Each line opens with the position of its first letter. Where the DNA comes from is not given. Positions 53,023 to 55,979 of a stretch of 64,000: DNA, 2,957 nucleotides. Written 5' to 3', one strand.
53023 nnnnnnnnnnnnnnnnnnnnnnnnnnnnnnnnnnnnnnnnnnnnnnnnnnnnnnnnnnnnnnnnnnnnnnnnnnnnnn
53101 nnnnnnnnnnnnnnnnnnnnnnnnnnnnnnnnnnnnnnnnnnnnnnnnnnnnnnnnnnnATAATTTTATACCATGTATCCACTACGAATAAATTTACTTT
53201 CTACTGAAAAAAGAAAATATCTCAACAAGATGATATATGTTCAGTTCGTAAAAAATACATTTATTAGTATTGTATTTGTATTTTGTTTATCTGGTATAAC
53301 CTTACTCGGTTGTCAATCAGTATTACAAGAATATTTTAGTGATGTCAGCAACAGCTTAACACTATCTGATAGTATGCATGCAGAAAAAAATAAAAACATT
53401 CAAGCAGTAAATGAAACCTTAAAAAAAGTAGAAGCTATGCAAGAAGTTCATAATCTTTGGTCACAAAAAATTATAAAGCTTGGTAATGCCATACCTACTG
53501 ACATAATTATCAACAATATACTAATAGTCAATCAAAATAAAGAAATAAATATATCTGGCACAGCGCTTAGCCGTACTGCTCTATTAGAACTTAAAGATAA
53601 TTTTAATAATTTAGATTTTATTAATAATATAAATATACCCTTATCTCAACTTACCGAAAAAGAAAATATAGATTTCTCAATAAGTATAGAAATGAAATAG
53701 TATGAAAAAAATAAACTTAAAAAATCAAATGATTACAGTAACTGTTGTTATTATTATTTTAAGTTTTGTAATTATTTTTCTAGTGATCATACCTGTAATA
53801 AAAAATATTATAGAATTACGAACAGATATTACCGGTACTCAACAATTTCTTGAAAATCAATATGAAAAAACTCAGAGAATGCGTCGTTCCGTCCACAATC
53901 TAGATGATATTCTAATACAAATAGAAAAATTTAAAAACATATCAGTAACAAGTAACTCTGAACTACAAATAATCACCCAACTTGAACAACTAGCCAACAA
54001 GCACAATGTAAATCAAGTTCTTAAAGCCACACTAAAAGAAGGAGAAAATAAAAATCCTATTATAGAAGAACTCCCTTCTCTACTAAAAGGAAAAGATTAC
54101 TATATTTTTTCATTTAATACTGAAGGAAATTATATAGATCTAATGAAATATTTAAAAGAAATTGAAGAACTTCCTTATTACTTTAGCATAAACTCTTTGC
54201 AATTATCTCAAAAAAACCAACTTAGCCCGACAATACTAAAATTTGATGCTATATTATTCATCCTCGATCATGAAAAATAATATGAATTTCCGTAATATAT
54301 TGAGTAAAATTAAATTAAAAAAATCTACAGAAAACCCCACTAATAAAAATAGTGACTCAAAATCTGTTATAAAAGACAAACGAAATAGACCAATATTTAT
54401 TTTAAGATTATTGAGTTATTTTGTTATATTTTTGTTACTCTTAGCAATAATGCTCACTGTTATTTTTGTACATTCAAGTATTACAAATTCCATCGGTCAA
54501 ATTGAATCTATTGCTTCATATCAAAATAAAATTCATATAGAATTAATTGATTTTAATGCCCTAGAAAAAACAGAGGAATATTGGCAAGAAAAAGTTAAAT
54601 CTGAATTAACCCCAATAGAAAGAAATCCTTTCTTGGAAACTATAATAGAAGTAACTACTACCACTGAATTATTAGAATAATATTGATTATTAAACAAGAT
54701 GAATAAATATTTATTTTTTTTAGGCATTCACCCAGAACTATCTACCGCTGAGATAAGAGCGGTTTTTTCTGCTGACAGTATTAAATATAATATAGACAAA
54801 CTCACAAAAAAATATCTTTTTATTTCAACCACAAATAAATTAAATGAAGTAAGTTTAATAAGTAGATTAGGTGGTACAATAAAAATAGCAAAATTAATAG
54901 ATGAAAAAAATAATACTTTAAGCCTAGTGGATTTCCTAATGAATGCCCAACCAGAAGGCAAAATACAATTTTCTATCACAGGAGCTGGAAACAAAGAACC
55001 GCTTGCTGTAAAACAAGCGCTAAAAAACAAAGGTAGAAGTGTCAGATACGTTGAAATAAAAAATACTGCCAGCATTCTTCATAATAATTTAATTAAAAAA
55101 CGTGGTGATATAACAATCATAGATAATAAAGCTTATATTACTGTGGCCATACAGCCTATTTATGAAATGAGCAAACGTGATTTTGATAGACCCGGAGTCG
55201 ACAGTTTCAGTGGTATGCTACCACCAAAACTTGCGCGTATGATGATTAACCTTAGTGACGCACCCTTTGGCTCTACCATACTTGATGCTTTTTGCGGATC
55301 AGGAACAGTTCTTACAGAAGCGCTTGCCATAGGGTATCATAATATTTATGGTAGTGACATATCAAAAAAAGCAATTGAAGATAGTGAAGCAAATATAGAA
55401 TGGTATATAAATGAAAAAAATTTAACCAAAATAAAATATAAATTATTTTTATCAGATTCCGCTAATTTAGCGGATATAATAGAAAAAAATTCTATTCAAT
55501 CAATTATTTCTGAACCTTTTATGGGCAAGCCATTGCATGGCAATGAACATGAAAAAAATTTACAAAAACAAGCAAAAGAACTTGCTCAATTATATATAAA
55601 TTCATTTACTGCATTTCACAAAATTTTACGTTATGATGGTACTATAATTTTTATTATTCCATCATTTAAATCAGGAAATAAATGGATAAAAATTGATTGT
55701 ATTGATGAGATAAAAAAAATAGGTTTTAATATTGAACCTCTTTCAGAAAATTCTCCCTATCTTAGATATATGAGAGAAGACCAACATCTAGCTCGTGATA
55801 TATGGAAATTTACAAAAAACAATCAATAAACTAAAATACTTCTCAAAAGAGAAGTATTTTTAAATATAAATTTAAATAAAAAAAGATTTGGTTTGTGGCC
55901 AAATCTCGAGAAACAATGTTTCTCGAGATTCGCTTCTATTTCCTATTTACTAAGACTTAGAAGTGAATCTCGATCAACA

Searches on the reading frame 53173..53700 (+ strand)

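Call 63: search_protein_families(library=pfam, proteins=[window:53173-53700:+], max_evalue=0.001)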
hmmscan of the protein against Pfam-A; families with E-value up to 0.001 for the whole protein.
window:53173-53700:+ (175 aa): 1 family
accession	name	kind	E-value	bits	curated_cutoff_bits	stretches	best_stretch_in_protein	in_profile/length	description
PF05137.18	PilN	-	0.00027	21.3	22.8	1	103-173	6-77/78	Fimbrial assembly protein (PilN)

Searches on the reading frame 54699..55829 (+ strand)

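Call 63: search_protein_families(library=pfam, proteins=[window:54699-55829:+], max_evalue=0.001)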
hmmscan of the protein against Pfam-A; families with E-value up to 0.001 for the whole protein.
window:54699-55829:+ (376 aa): 6 families
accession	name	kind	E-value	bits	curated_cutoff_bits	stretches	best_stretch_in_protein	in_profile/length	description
PF01170.24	UPF0020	-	2.7e-11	44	22.3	1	171-324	9-170/197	RMKL-like, methyltransferase domain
PF01555.25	N6_N4_Mtase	-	1.1e-09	39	26.7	1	168-229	160-219/221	DNA methylase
PF09445.16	Methyltransf_15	-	5.5e-05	23.2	22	1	193-284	3-86/165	RNA cap guanine-N2 methyltransferase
PF13847.12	Methyltransf_31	-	0.0002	21.5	27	1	192-272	5-81/145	Methyltransferase domain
PF03602.21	Cons_hypoth95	-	0.0003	21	24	0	192-240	43-91/182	Conserved hypothetical protein 95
PF06325.19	PrmA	-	0.00033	20.7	22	1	191-270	162-239/296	Ribosomal protein L11 methyltransferase (PrmA)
